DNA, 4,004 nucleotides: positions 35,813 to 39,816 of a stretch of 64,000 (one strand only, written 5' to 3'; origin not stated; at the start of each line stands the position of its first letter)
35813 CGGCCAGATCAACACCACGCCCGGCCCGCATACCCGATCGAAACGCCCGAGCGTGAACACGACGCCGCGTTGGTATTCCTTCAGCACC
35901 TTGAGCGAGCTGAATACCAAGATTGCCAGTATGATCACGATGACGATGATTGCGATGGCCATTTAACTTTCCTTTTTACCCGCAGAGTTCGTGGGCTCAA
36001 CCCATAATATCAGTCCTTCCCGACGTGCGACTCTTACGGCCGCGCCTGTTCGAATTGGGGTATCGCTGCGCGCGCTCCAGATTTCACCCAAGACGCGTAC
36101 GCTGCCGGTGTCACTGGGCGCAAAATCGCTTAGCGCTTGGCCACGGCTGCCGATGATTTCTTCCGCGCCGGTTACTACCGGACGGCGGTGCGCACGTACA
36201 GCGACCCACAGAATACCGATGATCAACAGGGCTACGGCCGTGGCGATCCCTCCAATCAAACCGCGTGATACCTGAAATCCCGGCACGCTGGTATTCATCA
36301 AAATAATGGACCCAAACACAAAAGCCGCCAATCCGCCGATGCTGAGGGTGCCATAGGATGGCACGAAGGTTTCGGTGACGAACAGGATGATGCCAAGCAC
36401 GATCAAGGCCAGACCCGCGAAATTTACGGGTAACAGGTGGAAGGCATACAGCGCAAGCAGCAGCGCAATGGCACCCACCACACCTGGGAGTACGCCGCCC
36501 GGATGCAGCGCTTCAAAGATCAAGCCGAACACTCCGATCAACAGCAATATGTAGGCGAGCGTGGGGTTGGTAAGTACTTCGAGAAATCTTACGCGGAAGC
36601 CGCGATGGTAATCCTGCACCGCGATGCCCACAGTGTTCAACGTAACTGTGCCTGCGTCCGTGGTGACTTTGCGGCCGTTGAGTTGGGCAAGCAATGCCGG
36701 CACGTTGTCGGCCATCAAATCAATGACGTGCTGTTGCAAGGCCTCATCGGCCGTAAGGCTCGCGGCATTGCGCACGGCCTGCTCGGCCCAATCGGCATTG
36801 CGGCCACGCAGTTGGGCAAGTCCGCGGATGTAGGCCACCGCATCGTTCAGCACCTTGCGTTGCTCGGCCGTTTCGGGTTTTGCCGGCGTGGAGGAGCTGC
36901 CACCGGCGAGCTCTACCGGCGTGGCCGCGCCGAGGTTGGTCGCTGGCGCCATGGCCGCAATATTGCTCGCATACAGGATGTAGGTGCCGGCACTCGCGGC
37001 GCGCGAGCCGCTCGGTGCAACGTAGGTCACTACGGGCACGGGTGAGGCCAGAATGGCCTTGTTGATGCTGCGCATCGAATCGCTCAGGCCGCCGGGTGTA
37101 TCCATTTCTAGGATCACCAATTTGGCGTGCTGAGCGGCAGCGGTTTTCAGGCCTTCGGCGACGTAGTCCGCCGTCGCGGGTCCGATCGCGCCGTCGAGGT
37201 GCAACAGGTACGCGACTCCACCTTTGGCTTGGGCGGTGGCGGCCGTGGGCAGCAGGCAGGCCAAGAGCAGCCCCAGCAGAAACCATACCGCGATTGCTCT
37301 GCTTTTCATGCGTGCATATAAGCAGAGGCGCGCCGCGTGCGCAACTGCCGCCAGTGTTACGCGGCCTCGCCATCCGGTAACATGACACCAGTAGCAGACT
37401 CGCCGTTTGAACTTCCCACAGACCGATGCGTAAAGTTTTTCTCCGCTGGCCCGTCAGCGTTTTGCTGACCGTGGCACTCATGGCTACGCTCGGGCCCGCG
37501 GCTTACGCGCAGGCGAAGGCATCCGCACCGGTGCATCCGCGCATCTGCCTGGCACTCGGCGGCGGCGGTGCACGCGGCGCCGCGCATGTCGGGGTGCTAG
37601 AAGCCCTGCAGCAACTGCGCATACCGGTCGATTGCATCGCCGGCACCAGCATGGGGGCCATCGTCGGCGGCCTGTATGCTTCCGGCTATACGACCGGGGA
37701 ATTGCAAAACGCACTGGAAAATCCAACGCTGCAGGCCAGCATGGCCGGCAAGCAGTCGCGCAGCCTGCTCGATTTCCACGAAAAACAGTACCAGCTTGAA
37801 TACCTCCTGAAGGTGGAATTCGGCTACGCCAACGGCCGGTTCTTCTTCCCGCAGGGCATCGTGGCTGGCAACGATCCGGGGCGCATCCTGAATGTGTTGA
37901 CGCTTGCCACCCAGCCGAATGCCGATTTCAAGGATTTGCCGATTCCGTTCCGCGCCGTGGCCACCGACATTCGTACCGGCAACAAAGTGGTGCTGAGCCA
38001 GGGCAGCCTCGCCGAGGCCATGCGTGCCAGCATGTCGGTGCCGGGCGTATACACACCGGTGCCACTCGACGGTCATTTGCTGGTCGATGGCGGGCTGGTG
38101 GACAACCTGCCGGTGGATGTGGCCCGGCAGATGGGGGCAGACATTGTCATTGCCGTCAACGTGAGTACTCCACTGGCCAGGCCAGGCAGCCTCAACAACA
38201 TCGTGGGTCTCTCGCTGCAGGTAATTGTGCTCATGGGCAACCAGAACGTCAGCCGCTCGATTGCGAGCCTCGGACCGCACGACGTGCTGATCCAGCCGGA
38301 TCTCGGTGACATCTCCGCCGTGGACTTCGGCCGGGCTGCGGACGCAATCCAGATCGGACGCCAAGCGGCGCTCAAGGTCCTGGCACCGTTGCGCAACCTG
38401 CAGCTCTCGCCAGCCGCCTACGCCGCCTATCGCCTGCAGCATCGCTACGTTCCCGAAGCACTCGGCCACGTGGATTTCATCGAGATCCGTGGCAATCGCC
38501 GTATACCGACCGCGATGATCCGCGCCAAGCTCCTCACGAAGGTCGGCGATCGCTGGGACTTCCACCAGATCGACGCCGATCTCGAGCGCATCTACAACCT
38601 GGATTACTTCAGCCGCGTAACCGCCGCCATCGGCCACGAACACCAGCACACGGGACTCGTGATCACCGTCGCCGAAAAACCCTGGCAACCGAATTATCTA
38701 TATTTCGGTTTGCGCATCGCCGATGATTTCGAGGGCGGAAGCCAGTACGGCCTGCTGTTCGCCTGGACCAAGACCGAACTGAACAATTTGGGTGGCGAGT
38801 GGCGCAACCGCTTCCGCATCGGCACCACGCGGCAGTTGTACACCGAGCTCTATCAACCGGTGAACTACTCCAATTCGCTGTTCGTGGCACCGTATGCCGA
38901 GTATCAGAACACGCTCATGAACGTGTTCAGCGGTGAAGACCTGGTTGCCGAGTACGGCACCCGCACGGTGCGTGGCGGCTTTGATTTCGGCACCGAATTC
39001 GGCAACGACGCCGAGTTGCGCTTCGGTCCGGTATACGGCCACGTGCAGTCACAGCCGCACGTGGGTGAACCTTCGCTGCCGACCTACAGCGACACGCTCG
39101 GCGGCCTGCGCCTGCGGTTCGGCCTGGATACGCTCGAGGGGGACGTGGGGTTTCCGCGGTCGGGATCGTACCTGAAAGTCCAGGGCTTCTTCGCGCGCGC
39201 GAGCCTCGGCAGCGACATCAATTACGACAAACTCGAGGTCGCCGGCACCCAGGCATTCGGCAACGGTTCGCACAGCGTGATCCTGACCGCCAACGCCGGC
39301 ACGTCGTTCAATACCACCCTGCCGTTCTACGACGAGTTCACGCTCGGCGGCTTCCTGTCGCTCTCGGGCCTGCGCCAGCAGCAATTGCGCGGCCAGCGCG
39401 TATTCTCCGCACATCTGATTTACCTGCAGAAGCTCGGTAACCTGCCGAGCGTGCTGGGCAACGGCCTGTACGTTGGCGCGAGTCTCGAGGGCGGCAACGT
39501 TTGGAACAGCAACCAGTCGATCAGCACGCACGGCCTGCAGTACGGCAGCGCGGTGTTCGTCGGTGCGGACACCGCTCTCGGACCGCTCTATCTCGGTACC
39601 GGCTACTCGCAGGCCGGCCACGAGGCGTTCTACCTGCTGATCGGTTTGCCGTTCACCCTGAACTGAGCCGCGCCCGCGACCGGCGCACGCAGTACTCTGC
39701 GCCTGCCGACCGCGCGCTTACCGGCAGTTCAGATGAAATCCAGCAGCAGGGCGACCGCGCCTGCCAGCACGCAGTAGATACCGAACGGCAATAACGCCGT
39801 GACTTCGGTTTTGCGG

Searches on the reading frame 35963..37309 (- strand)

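Call 77: search_protein_families(library=pfam, proteins=[window:35963-37309:-], max_evalue=1e-12)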
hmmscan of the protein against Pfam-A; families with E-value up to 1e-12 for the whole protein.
window:35963-37309:- (448 aa): 3 families
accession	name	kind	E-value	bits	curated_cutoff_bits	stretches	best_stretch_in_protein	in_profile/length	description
PF24961.1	NfeD_membrane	-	1.6e-24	86.7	26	1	251-368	2-118/119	NfeD integral membrane domain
PF25145.1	NfeD1b_N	-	1.6e-17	64.1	40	1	34-195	3-151/189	NfeD1b, N-terminal domain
PF01957.25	NfeD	-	2.9e-14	53.4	29.1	1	382-439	1-57/57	NfeD-like C-terminal, partner-binding domain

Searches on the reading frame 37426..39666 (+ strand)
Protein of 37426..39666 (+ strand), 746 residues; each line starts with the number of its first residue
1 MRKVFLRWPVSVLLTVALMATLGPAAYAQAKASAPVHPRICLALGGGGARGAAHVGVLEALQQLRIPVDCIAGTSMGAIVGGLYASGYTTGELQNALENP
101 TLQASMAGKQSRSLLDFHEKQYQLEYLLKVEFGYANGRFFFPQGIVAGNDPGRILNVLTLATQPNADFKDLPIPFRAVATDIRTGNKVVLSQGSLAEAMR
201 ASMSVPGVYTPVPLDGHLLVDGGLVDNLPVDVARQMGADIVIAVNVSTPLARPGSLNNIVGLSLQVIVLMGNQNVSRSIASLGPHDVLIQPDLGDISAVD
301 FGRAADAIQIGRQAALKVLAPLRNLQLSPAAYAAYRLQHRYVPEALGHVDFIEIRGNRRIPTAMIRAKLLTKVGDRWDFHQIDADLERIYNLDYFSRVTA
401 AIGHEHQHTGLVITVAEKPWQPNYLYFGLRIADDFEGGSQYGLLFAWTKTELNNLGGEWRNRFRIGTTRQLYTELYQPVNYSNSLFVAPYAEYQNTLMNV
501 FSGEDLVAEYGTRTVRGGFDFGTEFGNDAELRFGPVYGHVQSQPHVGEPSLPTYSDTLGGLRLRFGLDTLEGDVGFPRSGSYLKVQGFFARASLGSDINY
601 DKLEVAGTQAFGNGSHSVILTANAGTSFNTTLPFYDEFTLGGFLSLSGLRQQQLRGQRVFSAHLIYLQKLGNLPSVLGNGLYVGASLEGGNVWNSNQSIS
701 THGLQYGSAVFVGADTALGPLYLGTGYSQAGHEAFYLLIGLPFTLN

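Call 77: search_protein_families(library=pfam, proteins=[window:37426-39666:+], max_evalue=1e-12)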
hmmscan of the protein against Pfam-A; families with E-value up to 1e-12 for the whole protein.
window:37426-39666:+ (746 aa): 1 family
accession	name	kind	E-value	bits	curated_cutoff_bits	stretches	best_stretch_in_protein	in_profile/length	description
PF01734.28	Patatin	-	3.3e-34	119.2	27.7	1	42-233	1-190/191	Patatin-like phospholipase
